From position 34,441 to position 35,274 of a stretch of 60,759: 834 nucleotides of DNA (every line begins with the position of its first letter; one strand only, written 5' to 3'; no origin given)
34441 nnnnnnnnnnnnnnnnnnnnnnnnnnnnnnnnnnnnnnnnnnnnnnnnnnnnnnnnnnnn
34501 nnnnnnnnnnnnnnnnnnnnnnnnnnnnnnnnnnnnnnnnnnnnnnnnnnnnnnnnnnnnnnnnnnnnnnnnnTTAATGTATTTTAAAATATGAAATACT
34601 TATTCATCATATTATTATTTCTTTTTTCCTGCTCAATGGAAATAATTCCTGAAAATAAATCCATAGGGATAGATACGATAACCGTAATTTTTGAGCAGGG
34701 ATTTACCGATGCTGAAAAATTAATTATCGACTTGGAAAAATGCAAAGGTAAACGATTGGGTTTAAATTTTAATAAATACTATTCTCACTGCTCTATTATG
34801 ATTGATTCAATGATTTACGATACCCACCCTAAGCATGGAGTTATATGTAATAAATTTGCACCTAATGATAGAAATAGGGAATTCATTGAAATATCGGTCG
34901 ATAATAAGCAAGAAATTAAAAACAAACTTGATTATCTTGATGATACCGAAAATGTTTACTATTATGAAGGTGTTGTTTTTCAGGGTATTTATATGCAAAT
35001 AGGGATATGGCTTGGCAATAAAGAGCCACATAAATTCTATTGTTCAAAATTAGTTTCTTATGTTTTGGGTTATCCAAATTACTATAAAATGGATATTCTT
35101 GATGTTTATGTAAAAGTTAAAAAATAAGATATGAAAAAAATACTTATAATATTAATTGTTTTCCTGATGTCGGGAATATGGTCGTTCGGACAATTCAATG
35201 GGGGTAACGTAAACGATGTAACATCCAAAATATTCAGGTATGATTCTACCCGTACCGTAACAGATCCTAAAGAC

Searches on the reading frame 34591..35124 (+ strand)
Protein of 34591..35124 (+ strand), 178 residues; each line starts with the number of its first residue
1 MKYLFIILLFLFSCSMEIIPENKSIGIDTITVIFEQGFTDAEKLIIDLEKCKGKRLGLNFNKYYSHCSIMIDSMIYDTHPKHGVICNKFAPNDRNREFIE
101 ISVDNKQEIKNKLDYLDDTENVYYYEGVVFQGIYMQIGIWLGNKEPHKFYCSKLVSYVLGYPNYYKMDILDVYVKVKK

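Call 101: search_protein_families(library=phrogs, proteins=[window:34591-35124:+], max_evalue=0.01)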
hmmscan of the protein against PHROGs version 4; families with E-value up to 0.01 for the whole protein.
window:34591-35124:+ (178 aa): 1 family
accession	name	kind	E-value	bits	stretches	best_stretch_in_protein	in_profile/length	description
phrog_1128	-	moron, auxiliary metabolic gene and host takeover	7.7e-05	23.1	1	63-165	48-157/381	enoyl-CoA hydratase/carnithine racemase-like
